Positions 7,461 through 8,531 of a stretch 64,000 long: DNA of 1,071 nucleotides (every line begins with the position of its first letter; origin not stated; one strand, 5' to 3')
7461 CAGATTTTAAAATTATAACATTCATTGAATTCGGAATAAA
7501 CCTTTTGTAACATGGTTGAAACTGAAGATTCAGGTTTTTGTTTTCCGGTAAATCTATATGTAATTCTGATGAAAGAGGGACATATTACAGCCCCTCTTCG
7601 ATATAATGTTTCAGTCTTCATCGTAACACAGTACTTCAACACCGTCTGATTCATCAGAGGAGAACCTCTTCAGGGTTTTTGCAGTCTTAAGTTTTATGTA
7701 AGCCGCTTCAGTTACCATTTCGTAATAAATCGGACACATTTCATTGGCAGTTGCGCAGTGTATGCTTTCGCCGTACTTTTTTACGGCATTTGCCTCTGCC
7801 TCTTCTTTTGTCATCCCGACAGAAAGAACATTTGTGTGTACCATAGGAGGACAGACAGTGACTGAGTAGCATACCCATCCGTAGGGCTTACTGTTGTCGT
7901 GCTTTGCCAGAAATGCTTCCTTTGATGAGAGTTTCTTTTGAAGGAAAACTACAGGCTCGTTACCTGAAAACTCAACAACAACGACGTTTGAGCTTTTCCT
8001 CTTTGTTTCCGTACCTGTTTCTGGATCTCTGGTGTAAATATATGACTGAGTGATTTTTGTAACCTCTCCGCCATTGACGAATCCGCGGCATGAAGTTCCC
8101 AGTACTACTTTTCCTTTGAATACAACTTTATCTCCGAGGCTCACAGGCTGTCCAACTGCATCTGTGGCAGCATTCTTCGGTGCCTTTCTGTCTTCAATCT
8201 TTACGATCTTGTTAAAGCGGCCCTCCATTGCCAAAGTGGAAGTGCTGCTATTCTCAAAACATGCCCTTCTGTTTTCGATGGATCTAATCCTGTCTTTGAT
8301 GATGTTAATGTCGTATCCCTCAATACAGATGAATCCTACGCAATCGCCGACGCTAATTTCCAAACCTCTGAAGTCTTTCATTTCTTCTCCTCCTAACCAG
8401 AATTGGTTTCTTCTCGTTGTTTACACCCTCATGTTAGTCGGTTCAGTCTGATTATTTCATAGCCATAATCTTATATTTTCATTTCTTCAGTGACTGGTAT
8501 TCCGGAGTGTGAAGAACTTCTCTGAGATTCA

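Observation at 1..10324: DISARM/Druantia-like helicase cassette that does not fit a canonical system as far as the window shows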

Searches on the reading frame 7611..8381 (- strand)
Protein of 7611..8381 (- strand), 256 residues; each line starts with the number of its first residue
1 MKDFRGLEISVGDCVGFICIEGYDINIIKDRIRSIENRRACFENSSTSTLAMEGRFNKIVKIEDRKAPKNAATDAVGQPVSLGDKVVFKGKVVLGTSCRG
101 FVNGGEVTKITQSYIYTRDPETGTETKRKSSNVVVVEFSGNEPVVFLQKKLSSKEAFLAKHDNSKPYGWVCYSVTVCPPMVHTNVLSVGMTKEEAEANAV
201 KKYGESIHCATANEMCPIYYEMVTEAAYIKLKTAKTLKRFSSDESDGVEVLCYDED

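Call 5: search_protein_families(library=pfam, proteins=[window:7611-8381:-], max_evalue=0.01)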
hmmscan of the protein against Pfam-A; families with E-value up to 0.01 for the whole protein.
window:7611-8381:- (256 aa): 0 families

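Call 6: search_protein_families(library=padloc, proteins=[window:7611-8381:-], max_evalue=0.01)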
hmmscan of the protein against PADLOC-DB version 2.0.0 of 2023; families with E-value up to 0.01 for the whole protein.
window:7611-8381:- (256 aa): 0 families

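Call 8: search_protein_families(library=ncbifam, proteins=[window:7611-8381:-], max_evalue=0.01)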
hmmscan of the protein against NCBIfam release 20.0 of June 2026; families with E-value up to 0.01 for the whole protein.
window:7611-8381:- (256 aa): 1 family
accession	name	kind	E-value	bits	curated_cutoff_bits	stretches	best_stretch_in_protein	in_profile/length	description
NF008747.0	PRK11780.1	equivalog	0.00087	19.3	180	1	155-232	119-197/218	isoprenoid biosynthesis glyoxalase ElbB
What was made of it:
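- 7611..8381 (-): 256-aa protein, not part of ARMADA. The N-terminal ~136 aa carry small beta-rich domains shared with ~145-aa proteins found near homologues of the 601-aa gene. No Pfam, PADLOC or NCBIfam family (calls 5, 6, 8).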

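Call 48: search_protein_families(library=pfam, proteins=[window:7611-8381:-], max_evalue=10)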
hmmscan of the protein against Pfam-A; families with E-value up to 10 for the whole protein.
window:7611-8381:- (256 aa): 0 families

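Call 87: search_protein_families(library=phrogs, proteins=[window:7611-8381:-], max_evalue=0.01)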
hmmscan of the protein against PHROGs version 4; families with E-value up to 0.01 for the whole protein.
window:7611-8381:- (256 aa): 1 family
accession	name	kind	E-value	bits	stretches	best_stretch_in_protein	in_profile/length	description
phrog_2251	-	unknown function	1.5e-08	35.8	1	73-137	3-70/74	-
